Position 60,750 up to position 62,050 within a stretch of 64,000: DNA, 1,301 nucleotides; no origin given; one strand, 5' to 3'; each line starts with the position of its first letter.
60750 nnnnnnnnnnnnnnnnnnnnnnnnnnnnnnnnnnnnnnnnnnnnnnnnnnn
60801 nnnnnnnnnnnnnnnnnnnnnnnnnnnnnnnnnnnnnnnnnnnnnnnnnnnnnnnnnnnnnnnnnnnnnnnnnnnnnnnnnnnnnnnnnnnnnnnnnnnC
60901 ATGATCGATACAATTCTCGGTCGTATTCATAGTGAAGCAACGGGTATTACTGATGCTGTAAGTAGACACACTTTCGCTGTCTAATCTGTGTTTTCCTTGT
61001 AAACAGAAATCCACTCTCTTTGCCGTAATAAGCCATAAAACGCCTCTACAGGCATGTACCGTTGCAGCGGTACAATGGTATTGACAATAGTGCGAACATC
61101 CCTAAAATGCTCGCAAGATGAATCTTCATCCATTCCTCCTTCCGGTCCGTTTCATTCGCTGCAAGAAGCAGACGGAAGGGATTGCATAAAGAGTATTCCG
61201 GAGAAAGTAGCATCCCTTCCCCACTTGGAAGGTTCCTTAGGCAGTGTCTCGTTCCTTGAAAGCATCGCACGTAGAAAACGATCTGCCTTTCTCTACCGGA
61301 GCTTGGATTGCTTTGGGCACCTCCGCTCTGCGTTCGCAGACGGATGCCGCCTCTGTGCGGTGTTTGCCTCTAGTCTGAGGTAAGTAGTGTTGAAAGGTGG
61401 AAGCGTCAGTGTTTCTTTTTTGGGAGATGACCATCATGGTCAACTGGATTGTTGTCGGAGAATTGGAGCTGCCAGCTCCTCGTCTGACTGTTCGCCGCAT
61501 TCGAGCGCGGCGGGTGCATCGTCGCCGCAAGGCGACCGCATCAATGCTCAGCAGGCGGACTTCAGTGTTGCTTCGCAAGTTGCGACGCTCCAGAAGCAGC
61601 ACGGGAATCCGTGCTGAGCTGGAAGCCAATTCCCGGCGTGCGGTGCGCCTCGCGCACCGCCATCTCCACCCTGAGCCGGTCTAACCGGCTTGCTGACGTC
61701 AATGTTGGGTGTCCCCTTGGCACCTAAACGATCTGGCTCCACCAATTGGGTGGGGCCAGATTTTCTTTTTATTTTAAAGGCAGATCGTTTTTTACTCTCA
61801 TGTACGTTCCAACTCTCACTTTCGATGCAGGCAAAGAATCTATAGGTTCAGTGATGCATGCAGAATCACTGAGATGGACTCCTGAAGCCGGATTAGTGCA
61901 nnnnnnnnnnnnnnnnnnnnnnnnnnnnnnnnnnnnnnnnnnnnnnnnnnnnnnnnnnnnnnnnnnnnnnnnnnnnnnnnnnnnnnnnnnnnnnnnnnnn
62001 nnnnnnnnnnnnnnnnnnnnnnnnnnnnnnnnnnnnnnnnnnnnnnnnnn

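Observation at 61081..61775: Orphan promoter-to-terminator unit packed with perfect stem-loops: candidate novel structured RNA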

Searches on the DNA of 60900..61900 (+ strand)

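Call 5: search_rna_families(source=window, start=60900, end=61900, threshold=evalue, max_evalue=10, show_alignments=3)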
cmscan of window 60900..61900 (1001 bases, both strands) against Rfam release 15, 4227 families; matches with E-value up to 10: 5.
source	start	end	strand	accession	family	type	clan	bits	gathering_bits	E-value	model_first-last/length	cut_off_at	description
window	61728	61763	+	RF04109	mir-1305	Gene; miRNA;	-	16.7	63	4.9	1-83/83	no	mir-1305 microRNA precursor family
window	61514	61614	+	RF01721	Pseudomon-groES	Cis-reg;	-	16.2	50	3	1-111/111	no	Pseudomon-groES RNA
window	61654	61767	+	RF02837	anti-hemB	Gene; sRNA;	-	12.6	49.5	6.5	1-81/81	no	Burkholderia RNA 7 (anti-hemB)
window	60919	61002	-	RF02158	NPPA-AS1_3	Gene; lncRNA;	-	11.9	55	8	1-108/108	no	NPPA antisense RNA 1 conserved region 3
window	61297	61322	+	RF02089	CLRN1-AS1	Gene; lncRNA;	-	10.9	48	6.4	1-79/79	no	CLRN1 antisense RNA 1 conserved region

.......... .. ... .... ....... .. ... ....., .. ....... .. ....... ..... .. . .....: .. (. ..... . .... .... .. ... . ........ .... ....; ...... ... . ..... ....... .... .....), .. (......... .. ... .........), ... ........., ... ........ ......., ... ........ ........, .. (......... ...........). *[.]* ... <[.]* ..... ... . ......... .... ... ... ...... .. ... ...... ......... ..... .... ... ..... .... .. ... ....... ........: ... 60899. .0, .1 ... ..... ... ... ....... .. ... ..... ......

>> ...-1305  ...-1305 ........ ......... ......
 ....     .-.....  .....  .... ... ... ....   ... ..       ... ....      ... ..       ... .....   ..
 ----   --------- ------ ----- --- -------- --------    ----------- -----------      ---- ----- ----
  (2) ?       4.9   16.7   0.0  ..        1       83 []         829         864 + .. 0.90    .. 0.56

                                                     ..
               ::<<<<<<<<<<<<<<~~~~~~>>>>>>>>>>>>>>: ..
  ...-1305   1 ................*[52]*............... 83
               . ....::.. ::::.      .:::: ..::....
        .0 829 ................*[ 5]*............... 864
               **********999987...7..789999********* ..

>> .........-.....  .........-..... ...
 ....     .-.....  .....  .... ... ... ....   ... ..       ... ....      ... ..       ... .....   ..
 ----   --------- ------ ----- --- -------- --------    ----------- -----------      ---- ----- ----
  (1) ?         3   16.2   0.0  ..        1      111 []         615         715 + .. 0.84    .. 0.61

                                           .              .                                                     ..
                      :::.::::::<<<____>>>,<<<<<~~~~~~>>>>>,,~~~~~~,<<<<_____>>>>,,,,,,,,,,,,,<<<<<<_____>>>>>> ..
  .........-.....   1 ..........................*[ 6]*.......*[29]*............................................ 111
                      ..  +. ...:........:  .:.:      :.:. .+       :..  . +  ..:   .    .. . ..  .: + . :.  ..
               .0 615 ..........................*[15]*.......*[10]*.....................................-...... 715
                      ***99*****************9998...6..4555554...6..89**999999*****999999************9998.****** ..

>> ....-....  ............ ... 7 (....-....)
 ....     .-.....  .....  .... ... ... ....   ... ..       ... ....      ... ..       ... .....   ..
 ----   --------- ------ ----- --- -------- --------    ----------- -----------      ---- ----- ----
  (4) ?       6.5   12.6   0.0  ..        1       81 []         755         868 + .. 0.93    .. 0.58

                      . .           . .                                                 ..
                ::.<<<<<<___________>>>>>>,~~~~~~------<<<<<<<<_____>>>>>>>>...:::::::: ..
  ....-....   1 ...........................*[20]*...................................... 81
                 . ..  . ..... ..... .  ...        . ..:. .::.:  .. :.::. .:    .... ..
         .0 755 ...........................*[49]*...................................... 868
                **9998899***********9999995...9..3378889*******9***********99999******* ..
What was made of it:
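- On Known RNA families (RNase P, tmRNA, SRP, 6S, OLE, GOLLD, HEARO, ROOL, raiA and all other Rfam 15 models): In 60900-61900 nothing scores better than E=3 or 16.7 bits (call 5).
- Closest known: Large ornate bacterial ncRNAs. Different: No covariance-model match was found, even at E<=10 (call 5).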

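Call 105: build_rna_model(alignment_id=A13, structure=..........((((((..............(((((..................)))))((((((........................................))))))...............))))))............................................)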
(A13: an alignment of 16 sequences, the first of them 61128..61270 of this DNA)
Model R1 built from alignment A13 (16 sequences, 175 columns); structure: as given.
model positions 138; base pairs 17; branch points 1; effective number of sequences 13.11; information 0.59 bits per position. Calibrated on 0.2 Mb of random sequence (short: E-values are rough).
structure used (alignment columns):
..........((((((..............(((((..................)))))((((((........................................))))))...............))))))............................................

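Call 106: search_with_rna_model(model_id=R1, sources=[window, L001, L002, L003, L004, L005, L006, L007, L008, L009, L010, L011, L012, L013, L014, L015, L016, L017, L018, L019, L020, L021, L022, L023, L024, L025, L026, L027, L028, L029, L030, L031, L032, L033, L034, L035, L036, L037, L038, L039, L040, L041, L042, L043, L044, L045, L046, L050, L054, L055, L056, L083, L084, L088, L093], max_evalue=1, make_alignment=true)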
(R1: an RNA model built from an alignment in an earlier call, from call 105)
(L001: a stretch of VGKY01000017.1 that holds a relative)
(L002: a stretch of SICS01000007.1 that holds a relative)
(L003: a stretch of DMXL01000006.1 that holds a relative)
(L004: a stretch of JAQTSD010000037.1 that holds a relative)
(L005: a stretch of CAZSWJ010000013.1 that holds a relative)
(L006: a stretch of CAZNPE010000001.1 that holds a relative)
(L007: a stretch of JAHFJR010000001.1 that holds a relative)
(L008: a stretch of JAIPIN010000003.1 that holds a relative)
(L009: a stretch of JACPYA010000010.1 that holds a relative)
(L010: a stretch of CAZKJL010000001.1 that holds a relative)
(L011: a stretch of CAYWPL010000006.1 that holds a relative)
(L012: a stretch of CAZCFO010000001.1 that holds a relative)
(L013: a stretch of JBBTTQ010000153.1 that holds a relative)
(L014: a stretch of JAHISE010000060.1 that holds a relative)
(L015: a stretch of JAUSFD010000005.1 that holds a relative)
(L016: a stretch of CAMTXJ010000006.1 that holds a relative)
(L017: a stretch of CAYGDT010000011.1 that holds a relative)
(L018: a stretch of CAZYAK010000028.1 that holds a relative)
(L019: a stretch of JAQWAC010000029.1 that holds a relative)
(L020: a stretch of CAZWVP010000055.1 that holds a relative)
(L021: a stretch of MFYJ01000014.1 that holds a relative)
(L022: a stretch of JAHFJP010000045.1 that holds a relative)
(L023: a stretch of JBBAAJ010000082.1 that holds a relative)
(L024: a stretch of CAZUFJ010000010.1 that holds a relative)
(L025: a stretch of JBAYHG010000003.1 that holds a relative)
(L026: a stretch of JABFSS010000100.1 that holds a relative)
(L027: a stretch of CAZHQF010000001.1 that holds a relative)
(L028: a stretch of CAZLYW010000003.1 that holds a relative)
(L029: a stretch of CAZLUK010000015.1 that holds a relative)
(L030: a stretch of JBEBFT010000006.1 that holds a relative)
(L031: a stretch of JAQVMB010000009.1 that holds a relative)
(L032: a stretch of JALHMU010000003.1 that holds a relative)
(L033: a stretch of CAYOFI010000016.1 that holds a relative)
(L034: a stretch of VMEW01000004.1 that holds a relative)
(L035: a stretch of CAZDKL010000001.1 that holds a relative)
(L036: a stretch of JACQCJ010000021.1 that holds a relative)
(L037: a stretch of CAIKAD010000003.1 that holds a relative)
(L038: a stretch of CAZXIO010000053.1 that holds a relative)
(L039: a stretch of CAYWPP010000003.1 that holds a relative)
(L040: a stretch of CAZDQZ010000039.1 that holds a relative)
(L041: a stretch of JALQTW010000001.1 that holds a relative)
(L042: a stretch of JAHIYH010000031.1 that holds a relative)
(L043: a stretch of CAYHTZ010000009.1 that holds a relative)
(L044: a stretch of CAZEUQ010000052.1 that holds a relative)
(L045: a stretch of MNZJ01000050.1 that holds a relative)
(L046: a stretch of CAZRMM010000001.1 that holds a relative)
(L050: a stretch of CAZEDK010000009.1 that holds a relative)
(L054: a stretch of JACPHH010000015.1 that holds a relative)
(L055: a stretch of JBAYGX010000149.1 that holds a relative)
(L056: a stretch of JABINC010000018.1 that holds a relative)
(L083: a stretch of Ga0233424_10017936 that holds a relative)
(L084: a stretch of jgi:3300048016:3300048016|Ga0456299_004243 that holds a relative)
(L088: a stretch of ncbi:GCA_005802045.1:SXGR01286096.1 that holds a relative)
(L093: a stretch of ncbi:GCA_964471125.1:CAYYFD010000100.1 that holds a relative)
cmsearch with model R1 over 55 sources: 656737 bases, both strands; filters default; matches with E-value up to 1: 33.
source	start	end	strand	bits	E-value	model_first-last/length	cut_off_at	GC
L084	1432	1571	+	123.7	8.3e-30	1-138/138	no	0.49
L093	320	461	+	119.8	8.5e-29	1-138/138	no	0.49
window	61128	61270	+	119.5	1e-28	1-138/138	no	0.5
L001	8032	8169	+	114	2.8e-27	1-138/138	no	0.54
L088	9704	9842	+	113.3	4.3e-27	1-138/138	no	0.47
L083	1569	1719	+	108.3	8.5e-26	1-138/138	no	0.54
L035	7792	7934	+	93.8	5.1e-22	1-138/138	no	0.41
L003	7360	7504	+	85.6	6.7e-20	1-138/138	no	0.54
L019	7870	8004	+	83.4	2.6e-19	1-138/138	no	0.52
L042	7491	7631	+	80.8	1.2e-18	1-138/138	no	0.4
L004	6332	6475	+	80.2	1.7e-18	1-138/138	no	0.55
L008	6183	6318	+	78.2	5.7e-18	1-138/138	no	0.44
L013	3515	3651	+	74.7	4.7e-17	1-138/138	no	0.53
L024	2883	3028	+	74.6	5e-17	1-138/138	no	0.48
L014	4803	4948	+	69.8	8.8e-16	1-138/138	no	0.41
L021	8423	8555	+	68.5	1.9e-15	1-138/138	no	0.54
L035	5100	5247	+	27.6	8.9e-05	1-138/138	no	0.41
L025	7353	7420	+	22.5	0.0019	1-138/138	no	0.43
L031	7518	7574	+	22.5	0.0019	1-138/138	no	0.54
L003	5380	5521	+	19.1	0.015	1-138/138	no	0.57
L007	8543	8606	+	18.6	0.019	1-138/138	no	0.45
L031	8558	8623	+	18.5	0.021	1-138/138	no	0.38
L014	5354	5412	+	18.1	0.026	1-138/138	no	0.32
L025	613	696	+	15.2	0.15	1-138/138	no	0.55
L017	7399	7431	+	15.1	0.16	1-138/138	no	0.39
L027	7431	7471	+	14.3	0.25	1-138/138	no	0.37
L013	7413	7525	-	13.6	0.39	11-116/138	no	0.54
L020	5729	5775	+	13.6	0.4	1-138/138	no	0.38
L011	12041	12072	-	13.4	0.45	1-138/138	no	0.34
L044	6631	6707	+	13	0.56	1-138/138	no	0.4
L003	7867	7922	+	12.9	0.6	1-138/138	no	0.45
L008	9117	9149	-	12.2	0.91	1-138/138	no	0.24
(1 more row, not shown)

Alignment A14: 33 matches aligned to the model, 223 columns, each read 5' to 3' on its own strand. Consensus structure (alignment columns), stored with it:
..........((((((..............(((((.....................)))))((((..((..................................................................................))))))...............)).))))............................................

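Call 107: search_with_rna_model(model_id=R1, sources=[window, L001, L003, L004, L008, L013, L014, L019, L021, L024, L035, L042, L083, L084, L088, L093], max_evalue=1e-10, make_alignment=true)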
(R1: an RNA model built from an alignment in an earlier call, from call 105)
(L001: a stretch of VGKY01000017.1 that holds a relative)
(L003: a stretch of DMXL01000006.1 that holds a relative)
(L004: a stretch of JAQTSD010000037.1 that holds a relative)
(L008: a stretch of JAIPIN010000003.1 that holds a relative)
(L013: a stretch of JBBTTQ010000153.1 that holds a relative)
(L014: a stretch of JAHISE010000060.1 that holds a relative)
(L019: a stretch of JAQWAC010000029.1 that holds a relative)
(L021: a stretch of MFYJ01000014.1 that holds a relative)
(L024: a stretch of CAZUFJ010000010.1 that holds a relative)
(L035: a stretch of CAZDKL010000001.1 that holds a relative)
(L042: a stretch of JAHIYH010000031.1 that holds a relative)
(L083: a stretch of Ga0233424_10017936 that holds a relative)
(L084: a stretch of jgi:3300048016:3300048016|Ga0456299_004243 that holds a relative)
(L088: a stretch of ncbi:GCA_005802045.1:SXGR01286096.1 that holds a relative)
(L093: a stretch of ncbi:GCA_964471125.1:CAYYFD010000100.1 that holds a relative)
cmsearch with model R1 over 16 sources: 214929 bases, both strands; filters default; matches with E-value up to 1e-10: 16.
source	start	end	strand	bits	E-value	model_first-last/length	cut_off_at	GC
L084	1432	1571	+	123.7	2.7e-30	1-138/138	no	0.49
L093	320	461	+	119.8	2.8e-29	1-138/138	no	0.49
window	61128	61270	+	119.5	3.3e-29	1-138/138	no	0.5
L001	8032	8169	+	114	9e-28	1-138/138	no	0.54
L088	9704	9842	+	113.3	1.4e-27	1-138/138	no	0.47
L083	1569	1719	+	108.3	2.8e-26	1-138/138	no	0.54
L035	7792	7934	+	93.8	1.7e-22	1-138/138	no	0.41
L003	7360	7504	+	85.6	2.2e-20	1-138/138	no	0.54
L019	7870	8004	+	83.4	8.4e-20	1-138/138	no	0.52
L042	7491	7631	+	80.8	4e-19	1-138/138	no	0.4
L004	6332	6475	+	80.2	5.7e-19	1-138/138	no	0.55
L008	6183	6318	+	78.2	1.9e-18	1-138/138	no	0.44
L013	3515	3651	+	74.7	1.5e-17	1-138/138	no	0.53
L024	2883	3028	+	74.6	1.6e-17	1-138/138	no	0.48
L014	4803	4948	+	69.8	2.9e-16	1-138/138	no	0.41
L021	8423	8555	+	68.5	6.3e-16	1-138/138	no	0.54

Alignment A15: 16 matches aligned to the model, 175 columns, each read 5' to 3' on its own strand. Consensus structure (alignment columns), stored with it:
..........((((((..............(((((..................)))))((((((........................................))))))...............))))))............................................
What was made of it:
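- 61138..61232 (+): Conserved three-way junction. P1 pairs 61138-43 with 61227-32. P2 is a hairpin, 61155-58/61159-62 with 61168-71/61173-76. P3 is a long hairpin, 61174-82 (model: 61177-82) with 61212-20 (model: 61212-17), with the loop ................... Covariance model R1 scores 16 loci at 68-124 bits (calls 105-107).
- Covariance model scores are 68-124 bits (calls 106, 107).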

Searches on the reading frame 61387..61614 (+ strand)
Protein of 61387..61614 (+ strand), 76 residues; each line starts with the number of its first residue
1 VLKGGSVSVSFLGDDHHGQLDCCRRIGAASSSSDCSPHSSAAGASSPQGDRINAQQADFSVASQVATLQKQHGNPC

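Call 56: search_protein_families(library=ncbifam, proteins=[window:61387-61614:+], max_evalue=1)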
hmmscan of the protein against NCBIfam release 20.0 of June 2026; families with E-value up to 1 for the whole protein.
window:61387-61614:+ (76 aa): 0 families
